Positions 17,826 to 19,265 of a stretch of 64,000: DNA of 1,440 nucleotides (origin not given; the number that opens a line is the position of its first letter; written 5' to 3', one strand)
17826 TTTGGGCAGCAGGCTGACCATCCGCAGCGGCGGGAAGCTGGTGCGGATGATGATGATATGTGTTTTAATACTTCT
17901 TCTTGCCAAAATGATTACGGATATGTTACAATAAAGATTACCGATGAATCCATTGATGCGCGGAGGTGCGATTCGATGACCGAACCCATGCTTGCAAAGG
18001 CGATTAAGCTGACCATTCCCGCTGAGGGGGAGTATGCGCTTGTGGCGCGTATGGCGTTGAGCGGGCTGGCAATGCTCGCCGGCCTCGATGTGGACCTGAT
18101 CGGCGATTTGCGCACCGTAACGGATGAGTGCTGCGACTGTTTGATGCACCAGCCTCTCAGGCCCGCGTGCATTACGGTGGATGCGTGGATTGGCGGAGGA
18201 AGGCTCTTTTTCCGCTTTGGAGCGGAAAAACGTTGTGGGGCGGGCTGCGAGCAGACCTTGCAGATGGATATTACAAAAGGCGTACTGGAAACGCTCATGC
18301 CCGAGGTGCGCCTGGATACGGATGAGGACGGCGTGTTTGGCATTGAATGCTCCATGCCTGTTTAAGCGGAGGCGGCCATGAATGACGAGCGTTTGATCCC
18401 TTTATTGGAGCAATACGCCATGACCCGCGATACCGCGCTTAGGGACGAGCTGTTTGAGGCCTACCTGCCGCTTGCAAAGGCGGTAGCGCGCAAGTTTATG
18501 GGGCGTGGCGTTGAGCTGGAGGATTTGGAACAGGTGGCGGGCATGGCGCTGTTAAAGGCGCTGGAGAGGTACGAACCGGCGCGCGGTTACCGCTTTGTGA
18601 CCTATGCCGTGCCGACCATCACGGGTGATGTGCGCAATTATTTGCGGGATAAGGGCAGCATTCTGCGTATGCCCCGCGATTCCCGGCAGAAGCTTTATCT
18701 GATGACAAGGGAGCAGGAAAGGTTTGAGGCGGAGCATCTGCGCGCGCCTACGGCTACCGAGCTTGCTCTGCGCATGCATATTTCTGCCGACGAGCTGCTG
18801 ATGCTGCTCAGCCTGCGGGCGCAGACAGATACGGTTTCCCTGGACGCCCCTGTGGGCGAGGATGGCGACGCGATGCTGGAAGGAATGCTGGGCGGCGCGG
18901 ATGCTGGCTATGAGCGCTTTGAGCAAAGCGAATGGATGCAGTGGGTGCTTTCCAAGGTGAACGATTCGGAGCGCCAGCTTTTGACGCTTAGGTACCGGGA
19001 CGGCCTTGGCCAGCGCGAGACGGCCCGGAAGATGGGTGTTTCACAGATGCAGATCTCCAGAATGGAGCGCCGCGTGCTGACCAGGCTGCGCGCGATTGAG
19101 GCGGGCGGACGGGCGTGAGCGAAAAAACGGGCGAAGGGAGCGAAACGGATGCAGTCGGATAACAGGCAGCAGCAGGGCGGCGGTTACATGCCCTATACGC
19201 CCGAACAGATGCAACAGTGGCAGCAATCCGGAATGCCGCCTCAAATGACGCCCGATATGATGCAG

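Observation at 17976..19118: Degenerate, cysteine-rich SpoIIAB-like anti-sigma factor upstream of a SigF/G/B-type sigma, with no anti-anti-sigma (STAS) gene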

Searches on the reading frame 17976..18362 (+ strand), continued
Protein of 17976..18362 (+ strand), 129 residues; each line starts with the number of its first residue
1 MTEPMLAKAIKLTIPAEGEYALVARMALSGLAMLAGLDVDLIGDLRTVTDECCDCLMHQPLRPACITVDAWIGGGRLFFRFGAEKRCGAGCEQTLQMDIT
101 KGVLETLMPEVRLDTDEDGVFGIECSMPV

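Call 62: search_protein_families(library=ncbifam, proteins=[L074:9691-10005:+, L074:10001-10387:+, L074:10390-11133:+, L074:11222-11614:+, L072:1639-2382:+, L075:10407-11156:+, L073:3322-4050:+], max_evalue=0.00001)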
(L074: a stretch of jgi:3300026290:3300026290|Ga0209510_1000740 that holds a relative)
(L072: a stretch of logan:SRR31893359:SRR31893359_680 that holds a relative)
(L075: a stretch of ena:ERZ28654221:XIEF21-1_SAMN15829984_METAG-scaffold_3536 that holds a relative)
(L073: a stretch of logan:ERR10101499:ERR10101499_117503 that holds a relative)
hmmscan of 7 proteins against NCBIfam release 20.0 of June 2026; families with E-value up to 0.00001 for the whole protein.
L074:9691-10005:+ (105 aa): 2 families
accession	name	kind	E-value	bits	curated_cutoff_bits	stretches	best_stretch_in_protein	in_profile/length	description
TIGR00377.1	ant_ant_sig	superfamily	2e-22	79.1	53.45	1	2-103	4-106/108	anti-sigma factor antagonist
TIGR02886.1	spore_II_AA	equivalog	9.1e-15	54.6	114.75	1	6-99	4-98/106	anti-sigma F factor antagonist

L074:10001-10387:+ (129 aa): 3 families
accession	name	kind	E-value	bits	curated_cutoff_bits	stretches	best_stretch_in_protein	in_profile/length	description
NF003144.0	PRK04069.1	equivalog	1.6e-13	50.3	145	1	2-76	6-84/161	anti-sigma B factor RsbW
TIGR01924.1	rsbW_low_gc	equivalog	7e-12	45.1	155.05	1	2-76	6-84/159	anti-sigma B factor RsbW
TIGR01925.2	spIIAB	equivalog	5.6e-06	26.3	135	1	3-80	2-81/137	anti-sigma F factor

L074:10390-11133:+ (248 aa): 45 families (the best 25 are shown)
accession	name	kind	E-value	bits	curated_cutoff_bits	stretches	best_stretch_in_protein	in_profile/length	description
TIGR02980.1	SigBFG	subfamily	3.8e-64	216.5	234.35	1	25-245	2-224/227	SigB/SigF/SigG family RNA polymerase sigma factor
TIGR02941.1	Sigma_B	equivalog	8.8e-51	172.8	315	1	8-246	11-252/255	RNA polymerase sigma factor SigB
TIGR02885.1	spore_sigF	equivalog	6.4e-49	166.8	321.45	1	23-245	8-229/231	RNA polymerase sporulation sigma factor SigF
NF004052.0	PRK05572.1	subfamily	8.5e-49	166.3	311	1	10-247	17-250/252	SigF/SigG family RNA polymerase sporulation sigma factor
NF005514.0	PRK07122.1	subfamily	6.8e-48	163.1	372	1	28-245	42-261/264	RNA polymerase sigma factor SigF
NF005644.0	PRK07408.1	subfamily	2.2e-40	138.9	261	1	10-247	11-253/258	RNA polymerase sigma factor SigF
NF006071.0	PRK08215.1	equivalog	3.3e-39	135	372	1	8-247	20-257/258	RNA polymerase sporulation sigma factor SigG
TIGR02850.1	spore_sigG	equivalog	1.7e-36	126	457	1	11-246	20-253/254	RNA polymerase sporulation sigma factor SigG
TIGR02479.1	FliA_WhiG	subfamily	1.5e-26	93.6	189.6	1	38-245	12-221/224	FliA/WhiG family RNA polymerase sigma factor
TIGR02937.1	sigma70-ECF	superfamily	2.5e-26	92.3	42.9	1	29-245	4-163/165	sigma-70 family RNA polymerase sigma factor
TIGR02392.1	rpoH_proteo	equivalog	1.2e-21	77.6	323.1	1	10-247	19-268/270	RNA polymerase sigma factor RpoH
NF005143.0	PRK06596.1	subfamily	3.9e-21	75.8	241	1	10-247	32-281/285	RNA polymerase factor sigma-32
TIGR02997.1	Sig70-cyanoRpoD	subfamily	6.5e-21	74.9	384.5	1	41-244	89-298/298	RNA polymerase sigma factor, RpoD/SigA family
NF004471.0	PRK05803.1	subfamily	6.7e-20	71.3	252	2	166-245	139-226/235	RNA polymerase sporulation sigma factor SigK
NF006158.0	PRK08301.1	equivalog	1.6e-19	70.3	339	2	176-245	158-235/241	RNA polymerase sporulation sigma factor SigE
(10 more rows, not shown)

L074:11222-11614:+ (131 aa): 0 families

L072:1639-2382:+ (248 aa): 46 families (the best 25 are shown)
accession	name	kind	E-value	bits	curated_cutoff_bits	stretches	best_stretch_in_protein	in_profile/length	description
TIGR02980.1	SigBFG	subfamily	2.3e-61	207.4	234.35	1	25-247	2-226/227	SigB/SigF/SigG family RNA polymerase sigma factor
NF005514.0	PRK07122.1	subfamily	4e-49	167.1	372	1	21-247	35-263/264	RNA polymerase sigma factor SigF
TIGR02941.1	Sigma_B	equivalog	1.3e-48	165.7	315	1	15-247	18-253/255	RNA polymerase sigma factor SigB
TIGR02885.1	spore_sigF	equivalog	2.6e-43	148.5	321.45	1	17-246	2-230/231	RNA polymerase sporulation sigma factor SigF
NF004052.0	PRK05572.1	subfamily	5.2e-42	144.1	311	1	16-247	22-250/252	SigF/SigG family RNA polymerase sporulation sigma factor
NF006071.0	PRK08215.1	equivalog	9.4e-41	140.1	372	1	10-247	22-257/258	RNA polymerase sporulation sigma factor SigG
NF005644.0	PRK07408.1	subfamily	4.9e-39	134.5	261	1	10-245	11-251/258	RNA polymerase sigma factor SigF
TIGR02850.1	spore_sigG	equivalog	1.4e-38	132.8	457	1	13-246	22-253/254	RNA polymerase sporulation sigma factor SigG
TIGR02479.1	FliA_WhiG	subfamily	3e-31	108.9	189.6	1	36-247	6-223/224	FliA/WhiG family RNA polymerase sigma factor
TIGR02393.1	RpoD_Cterm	equivalog_domain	2.6e-29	102.5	354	1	28-246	2-227/238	RNA polymerase sigma factor RpoD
TIGR02997.1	Sig70-cyanoRpoD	subfamily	3.2e-27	95.6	384.5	1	22-244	70-298/298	RNA polymerase sigma factor, RpoD/SigA family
NF041931.2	MzaA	equivalog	5e-25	88.4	800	1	19-245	468-703/726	MZA anti-phage system associated sigma-70 family RNA polymerase sigma factor MzaA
NF004935.0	PRK06288.1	equivalog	6.8e-25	88.2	343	1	11-247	18-262/270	RNA polymerase sigma factor WhiG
TIGR02937.1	sigma70-ECF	superfamily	7.9e-25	87.4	42.9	1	28-246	3-164/165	sigma-70 family RNA polymerase sigma factor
NF004560.0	PRK05901.1-1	equivalog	9e-25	87.7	711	1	25-244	277-503/516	RNA polymerase sigma factor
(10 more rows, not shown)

L075:10407-11156:+ (250 aa): 64 families (the best 25 are shown)
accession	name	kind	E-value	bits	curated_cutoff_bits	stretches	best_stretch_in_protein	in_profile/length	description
TIGR02980.1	SigBFG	subfamily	5.4e-69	232.3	234.35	1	26-245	3-224/227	SigB/SigF/SigG family RNA polymerase sigma factor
NF005514.0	PRK07122.1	subfamily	2e-56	191.1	372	1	24-245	38-261/264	RNA polymerase sigma factor SigF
TIGR02941.1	Sigma_B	equivalog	1.3e-49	168.9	315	1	9-247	12-253/255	RNA polymerase sigma factor SigB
TIGR02885.1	spore_sigF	equivalog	3e-49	167.9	321.45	1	19-245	4-229/231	RNA polymerase sporulation sigma factor SigF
NF005644.0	PRK07408.1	subfamily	1.7e-47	162.2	261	1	11-248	12-254/258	RNA polymerase sigma factor SigF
NF004052.0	PRK05572.1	subfamily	3.2e-46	157.9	311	1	16-248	22-251/252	SigF/SigG family RNA polymerase sporulation sigma factor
NF006071.0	PRK08215.1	equivalog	2.8e-43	148.4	372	1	16-247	27-257/258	RNA polymerase sporulation sigma factor SigG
TIGR02850.1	spore_sigG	equivalog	9.5e-41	139.9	457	1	14-246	22-253/254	RNA polymerase sporulation sigma factor SigG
TIGR02997.1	Sig70-cyanoRpoD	subfamily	1.7e-29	103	384.5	1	27-244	75-298/298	RNA polymerase sigma factor, RpoD/SigA family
TIGR02937.1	sigma70-ECF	superfamily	4.4e-29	101.2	42.9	1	28-244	3-162/165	sigma-70 family RNA polymerase sigma factor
TIGR02479.1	FliA_WhiG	subfamily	5.6e-29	101.5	189.6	1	41-246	11-222/224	FliA/WhiG family RNA polymerase sigma factor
NF005642.0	PRK07405.1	subfamily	6.2e-27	94.6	524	1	25-245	81-307/318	RNA polymerase sigma factor SigD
NF004615.0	PRK05949.1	subfamily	6.5e-26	91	530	1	27-245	92-316/327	RNA polymerase sigma factor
NF041931.2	MzaA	equivalog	2.1e-25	89.7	800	1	25-213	474-667/726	MZA anti-phage system associated sigma-70 family RNA polymerase sigma factor MzaA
TIGR02393.1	RpoD_Cterm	equivalog_domain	2.7e-25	89.4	354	1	28-246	2-227/238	RNA polymerase sigma factor RpoD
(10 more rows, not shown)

L073:3322-4050:+ (243 aa): 60 families (the best 25 are shown)
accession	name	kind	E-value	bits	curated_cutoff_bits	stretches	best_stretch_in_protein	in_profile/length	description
TIGR02980.1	SigBFG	subfamily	2.4e-66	223.7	234.35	1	18-240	2-225/227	SigB/SigF/SigG family RNA polymerase sigma factor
NF005514.0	PRK07122.1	subfamily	5.9e-55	186.3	372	1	14-239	35-261/264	RNA polymerase sigma factor SigF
NF005644.0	PRK07408.1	subfamily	4.3e-49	167.5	261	1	5-242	13-254/258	RNA polymerase sigma factor SigF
TIGR02941.1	Sigma_B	equivalog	7.2e-49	166.5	315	1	4-239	14-251/255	RNA polymerase sigma factor SigB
TIGR02885.1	spore_sigF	equivalog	3.7e-47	161.1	321.45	1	12-240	4-230/231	RNA polymerase sporulation sigma factor SigF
NF004052.0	PRK05572.1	subfamily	5.1e-45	154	311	1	11-242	24-251/252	SigF/SigG family RNA polymerase sporulation sigma factor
NF006071.0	PRK08215.1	equivalog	2e-34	119.4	372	1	5-240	24-256/258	RNA polymerase sporulation sigma factor SigG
TIGR02937.1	sigma70-ECF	superfamily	4.6e-33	114.2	42.9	1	20-240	2-164/165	sigma-70 family RNA polymerase sigma factor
TIGR02850.1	spore_sigG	equivalog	4.5e-31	108.2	457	1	8-239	24-252/254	RNA polymerase sporulation sigma factor SigG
TIGR02479.1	FliA_WhiG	subfamily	1.2e-30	106.9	189.6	1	30-241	7-223/224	FliA/WhiG family RNA polymerase sigma factor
TIGR02997.1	Sig70-cyanoRpoD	subfamily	1.2e-27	97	384.5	1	15-237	70-297/298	RNA polymerase sigma factor, RpoD/SigA family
NF004615.0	PRK05949.1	subfamily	7.2e-25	87.6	530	1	15-238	87-315/327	RNA polymerase sigma factor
NF004935.0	PRK06288.1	equivalog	1.7e-24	86.9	343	1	3-242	17-263/270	RNA polymerase sigma factor WhiG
TIGR02394.1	rpoS_proteo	equivalog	3.8e-24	85.7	378.7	1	16-242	43-275/285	RNA polymerase sigma factor RpoS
TIGR02393.1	RpoD_Cterm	equivalog_domain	4.3e-24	85.4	354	1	21-238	2-225/238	RNA polymerase sigma factor RpoD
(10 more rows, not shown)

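Call 73: find_related_loci(query=A3, collection=metagenome_contigs, flank=5000)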
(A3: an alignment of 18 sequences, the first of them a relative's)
Query A3 (131 aa) in metagenome_contigs; peptide patterns used: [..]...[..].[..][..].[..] (x = any residue, [..] = any of these).
600 stretches matched a pattern (row limit reached: there are more); 88 encode a relative of the query (tblastn E <= 1e-3); the best 80 are kept; 80 distinct loci.
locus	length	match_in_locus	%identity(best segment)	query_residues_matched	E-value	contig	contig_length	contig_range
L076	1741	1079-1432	46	1-120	9e-31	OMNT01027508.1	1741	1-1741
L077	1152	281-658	44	1-124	1e-28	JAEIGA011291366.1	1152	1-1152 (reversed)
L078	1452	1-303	46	18-120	1e-24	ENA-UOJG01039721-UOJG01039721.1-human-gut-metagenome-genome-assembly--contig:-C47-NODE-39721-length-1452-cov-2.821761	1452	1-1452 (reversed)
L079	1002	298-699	41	1-127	1e-24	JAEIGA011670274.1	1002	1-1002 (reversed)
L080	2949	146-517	42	3-124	1e-22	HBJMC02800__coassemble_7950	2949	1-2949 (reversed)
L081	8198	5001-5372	42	3-124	1e-22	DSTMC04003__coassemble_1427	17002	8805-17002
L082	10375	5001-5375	42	3-124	1e-21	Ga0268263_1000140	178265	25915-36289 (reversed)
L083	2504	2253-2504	49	1-86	2e-21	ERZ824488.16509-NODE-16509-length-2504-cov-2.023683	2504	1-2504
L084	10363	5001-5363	40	5-120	5e-21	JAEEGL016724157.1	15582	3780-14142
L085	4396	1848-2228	39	1-126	2e-20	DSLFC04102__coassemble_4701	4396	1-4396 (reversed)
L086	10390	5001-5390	41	2-128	4e-20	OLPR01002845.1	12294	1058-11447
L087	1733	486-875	41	2-128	5e-20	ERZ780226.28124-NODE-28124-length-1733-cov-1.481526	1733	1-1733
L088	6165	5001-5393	39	1-129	2e-19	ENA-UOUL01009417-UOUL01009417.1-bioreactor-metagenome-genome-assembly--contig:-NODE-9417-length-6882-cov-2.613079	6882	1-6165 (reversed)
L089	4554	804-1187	39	1-126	4e-19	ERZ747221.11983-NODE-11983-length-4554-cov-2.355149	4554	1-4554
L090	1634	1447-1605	62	3-55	2e-18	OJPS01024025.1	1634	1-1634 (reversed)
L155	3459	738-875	33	3-48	6e-5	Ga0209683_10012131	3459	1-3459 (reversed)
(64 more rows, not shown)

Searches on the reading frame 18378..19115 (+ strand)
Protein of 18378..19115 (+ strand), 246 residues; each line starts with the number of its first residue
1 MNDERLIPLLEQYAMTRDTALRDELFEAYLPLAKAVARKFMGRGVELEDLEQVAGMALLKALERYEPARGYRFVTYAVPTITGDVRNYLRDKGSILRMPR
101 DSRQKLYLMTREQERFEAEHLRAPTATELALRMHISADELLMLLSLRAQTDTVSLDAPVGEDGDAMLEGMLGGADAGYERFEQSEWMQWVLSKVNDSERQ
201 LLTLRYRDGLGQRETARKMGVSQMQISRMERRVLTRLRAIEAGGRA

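Call 5: search_protein_families(library=pfam, proteins=[window:18378-19115:+], max_evalue=1)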
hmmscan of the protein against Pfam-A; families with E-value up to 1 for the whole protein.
window:18378-19115:+ (246 aa): 15 families
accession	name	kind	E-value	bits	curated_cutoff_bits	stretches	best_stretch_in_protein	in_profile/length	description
PF04542.20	Sigma70_r2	-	2.3e-18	66.2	24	1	25-93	1-69/71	Sigma-70 region 2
PF04545.22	Sigma70_r4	-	1e-10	41.4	24.1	1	190-239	1-50/50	Sigma-70, region 4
PF04539.22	Sigma70_r3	-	2e-08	34.6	25.3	1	109-171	6-66/78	Sigma-70 region 3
PF08281.18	Sigma70_r4_2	-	7.9e-05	22.7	25.7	1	191-226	8-43/54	Sigma-70, region 4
PF01381.28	HTH_3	-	0.002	18.6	23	1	209-231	9-31/55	Helix-turn-helix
PF18024.7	HTH_50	-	0.0038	17.3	27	1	193-228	7-42/50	Helix-turn-helix domain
PF13384.12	HTH_23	-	0.0043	17.3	24.6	1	198-232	6-40/50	Homeodomain-like domain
PF13560.12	HTH_31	-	0.011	16.5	27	1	200-232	5-37/64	Helix-turn-helix domain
PF07638.17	Sigma70_ECF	-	0.011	16.1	21.1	1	191-228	133-170/185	ECF sigma factor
PF13936.12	HTH_38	-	0.02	15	27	1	196-228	7-39/44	Helix-turn-helix domain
PF13518.12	HTH_28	-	0.032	14.8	25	1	204-232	7-35/52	Helix-turn-helix domain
PF01047.28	MarR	-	0.11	12.9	24.6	0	201-231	9-39/59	MarR family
PF16509.11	KORA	-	0.12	13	26.7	1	211-235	32-56/84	TrfB plasmid transcriptional repressor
PF13744.12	HTH_37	-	0.15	12.3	27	1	204-236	26-58/80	Helix-turn-helix domain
PF09048.16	Cro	-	0.18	12.2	32.7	1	208-228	11-31/59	Cro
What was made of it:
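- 18378..19118 (+): Gene for a 246-aa group-3 sigma factor of the SigB/SigF/SigG subfamily. It is the presumed cognate target. Pfam finds regions r2, r3 and r4 (call 5).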

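Call 6: search_protein_families(library=ncbifam, proteins=[window:18378-19115:+], max_evalue=1)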
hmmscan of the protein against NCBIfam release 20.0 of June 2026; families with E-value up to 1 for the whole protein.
window:18378-19115:+ (246 aa): 76 families (the best 25 are shown)
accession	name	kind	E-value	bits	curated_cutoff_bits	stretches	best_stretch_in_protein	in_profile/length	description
TIGR02980.1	SigBFG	subfamily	7.2e-59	199.2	234.35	1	19-239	2-224/227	SigB/SigF/SigG family RNA polymerase sigma factor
NF005514.0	PRK07122.1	subfamily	2.2e-46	158.2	372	1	20-238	40-260/264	RNA polymerase sigma factor SigF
NF005644.0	PRK07408.1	subfamily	1e-38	133.5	261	1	7-238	14-250/258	RNA polymerase sigma factor SigF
TIGR02885.1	spore_sigF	equivalog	4.2e-38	131.5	321.45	1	14-238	5-228/231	RNA polymerase sporulation sigma factor SigF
TIGR02941.1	Sigma_B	equivalog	1.1e-37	129.9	315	1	4-239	13-251/255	RNA polymerase sigma factor SigB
NF004052.0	PRK05572.1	subfamily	2.9e-37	128.5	311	1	12-238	24-247/252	SigF/SigG family RNA polymerase sporulation sigma factor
NF006071.0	PRK08215.1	equivalog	6.2e-37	127.6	372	1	9-238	27-254/258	RNA polymerase sporulation sigma factor SigG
TIGR02850.1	spore_sigG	equivalog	1.1e-33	116.8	457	1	17-238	31-251/254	RNA polymerase sporulation sigma factor SigG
TIGR02479.1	FliA_WhiG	subfamily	1.2e-31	110.2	189.6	1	26-239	2-221/224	FliA/WhiG family RNA polymerase sigma factor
TIGR02997.1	Sig70-cyanoRpoD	subfamily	1.1e-30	107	384.5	1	19-238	73-298/298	RNA polymerase sigma factor, RpoD/SigA family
TIGR02937.1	sigma70-ECF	superfamily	1.4e-30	106.1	42.9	1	21-238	2-162/165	sigma-70 family RNA polymerase sigma factor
NF004935.0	PRK06288.1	equivalog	2.5e-27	96.2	343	1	5-239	18-260/270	RNA polymerase sigma factor WhiG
NF005920.0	PRK07921.1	subfamily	6.2e-27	94.5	464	1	19-241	89-318/328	RNA polymerase sigma factor SigB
NF005413.0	PRK06986.1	subfamily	1.8e-26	93.5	201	1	19-239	12-234/241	RNA polymerase sigma factor FliA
TIGR02393.1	RpoD_Cterm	equivalog_domain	3.5e-26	92.3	354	1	22-239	2-226/238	RNA polymerase sigma factor RpoD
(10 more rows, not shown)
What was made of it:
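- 18378..19118 (+): The SigF, SigB and SigG equivalog models score 117-132 bits, far below their cut-offs (call 6).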

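Call 23: find_homologous_proteins(query=window:18378-19115:+, max_evalue=1e-20)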
Query window:18378-19115:+ (246 aa): 1213 proteins with E <= 1e-20 among 2972 candidates; the best 120 are listed.
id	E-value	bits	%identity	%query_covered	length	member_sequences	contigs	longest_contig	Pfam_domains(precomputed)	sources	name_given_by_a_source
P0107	8.9e-152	521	100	100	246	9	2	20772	PF04545.23,PF04542.21,PF04539.23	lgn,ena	-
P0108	4.2e-148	509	98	100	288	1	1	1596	PF04545.23,PF04542.21,PF04539.23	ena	-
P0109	5.0e-127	440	83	100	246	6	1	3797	PF04545.23,PF04542.21,PF04539.23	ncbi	ncbi:MAG: sigma-70 family RNA polymerase sigma factor [Clostridia bacterium]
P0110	5.4e-124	430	78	100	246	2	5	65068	PF04545.23,PF04542.21,PF04539.23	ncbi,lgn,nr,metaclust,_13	ncbi:MAG: sigma-70 family RNA polymerase sigma factor [Clostridiales bacterium]|nr:sigma-70 family R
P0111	1.4e-120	419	78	100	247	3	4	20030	PF04545.23,PF04542.21,PF04539.23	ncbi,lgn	ncbi:MAG: sigma-70 family RNA polymerase sigma factor [Clostridia bacterium]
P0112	1.1e-118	413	78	98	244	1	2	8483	PF04545.23,PF04542.21,PF04539.23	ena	-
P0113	5.9e-118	410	77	99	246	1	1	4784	PF04545.23,PF04542.21,PF04539.23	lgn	-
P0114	1.4e-116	406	76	100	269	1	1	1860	PF13384.13,PF04545.23,PF04542.21,PF04539.23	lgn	-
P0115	5.7e-116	404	77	98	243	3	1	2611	PF04545.23,PF04542.21,PF08281.19,PF04539.23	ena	-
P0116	4.7e-115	401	77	98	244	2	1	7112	PF04545.23,PF04542.21,PF08281.19,PF04539.23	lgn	-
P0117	5.7e-115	400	76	98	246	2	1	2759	PF13384.13,PF04545.23,PF04542.21,PF08281.19,PF04539.23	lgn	-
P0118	5.4e-114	397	76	98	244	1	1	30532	PF04545.23,PF04542.21,PF08281.19,PF04539.23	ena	-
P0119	6.5e-114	397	76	98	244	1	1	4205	PF04545.23,PF04542.21,PF04539.23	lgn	-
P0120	8.3e-114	397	76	99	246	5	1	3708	PF04545.23,PF04542.21,PF08281.19,PF04539.23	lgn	-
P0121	8.7e-114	396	76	98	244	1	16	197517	PF04545.23,PF04542.21,PF08281.19,PF04539.23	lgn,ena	-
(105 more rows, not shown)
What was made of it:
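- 18378..19118 (+): It is 75-83% identical across the clade (call 23).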

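Call 36: search_solved_structures(query=window:18378-19115:+, max_evalue=1e-10, show_alignments=0)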
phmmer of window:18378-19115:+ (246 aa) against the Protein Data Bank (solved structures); distinct sequences matched with E-value up to 1e-10: 63 (the best 60 are shown).
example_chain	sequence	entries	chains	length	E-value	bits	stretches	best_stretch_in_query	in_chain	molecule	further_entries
8x6g_H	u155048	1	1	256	5.7e-30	107.6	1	5-238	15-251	RNA polymerase sigma factor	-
1l0o_C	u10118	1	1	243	2.7e-28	102.1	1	14-237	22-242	sigma factor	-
7l7b_F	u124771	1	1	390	2.6e-21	79.3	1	18-238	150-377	RNA polymerase sigma factor SigA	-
7ckq_F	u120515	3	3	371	1.6e-20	76.8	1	20-239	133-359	RNA polymerase sigma factor SigA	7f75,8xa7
8h3v_G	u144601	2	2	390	2.1e-20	76.3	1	17-238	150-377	RNA polymerase sigma factor SigA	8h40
9dvs_G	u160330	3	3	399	2.2e-20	76.3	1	16-238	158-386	RNA polymerase sigma factor SigA1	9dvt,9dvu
7pp4_f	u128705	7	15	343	7e-20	74.6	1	14-242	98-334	RNA polymerase sigma factor SigB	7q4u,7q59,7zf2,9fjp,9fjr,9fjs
8x6f_E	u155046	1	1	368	1.7e-19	73.4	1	18-239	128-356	RNA polymerase sigma factor SigA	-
8gzg_F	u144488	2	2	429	3.1e-19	72.5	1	18-238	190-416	RNA polymerase sigma factor SigA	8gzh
5x21_F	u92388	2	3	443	4.2e-19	72.1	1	18-242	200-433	RNA polymerase sigma factor SigA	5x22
4g7h_F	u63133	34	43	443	4.2e-19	72.1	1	18-242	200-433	RNA polymerase sigma factor | DNA directed RNA polymerase sigma factor A | RNA polymerase sigma factor SigA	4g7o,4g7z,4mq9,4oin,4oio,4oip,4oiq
9ujk_F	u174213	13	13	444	4.3e-19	72.1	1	18-242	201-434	RNA polymerase sigma factor SigA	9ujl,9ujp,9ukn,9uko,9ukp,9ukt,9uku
9fo6_F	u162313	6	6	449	4.3e-19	72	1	18-242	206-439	RNA polymerase sigma factor SigA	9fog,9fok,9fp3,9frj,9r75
3dxj_F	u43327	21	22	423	7.2e-19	71.3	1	18-242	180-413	RNA polymerase pricipal sigma factor (RpoD); CHAIN F, P | RNA polymerase sigma factor | RNA polymerase sigma factor SigA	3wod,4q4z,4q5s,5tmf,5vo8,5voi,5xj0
1iw7_F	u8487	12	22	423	7.2e-19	71.3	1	18-242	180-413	RNA polymerase sigma-70 subunit | principal sigma factor | DNA-directed RNA polymerase sigma chain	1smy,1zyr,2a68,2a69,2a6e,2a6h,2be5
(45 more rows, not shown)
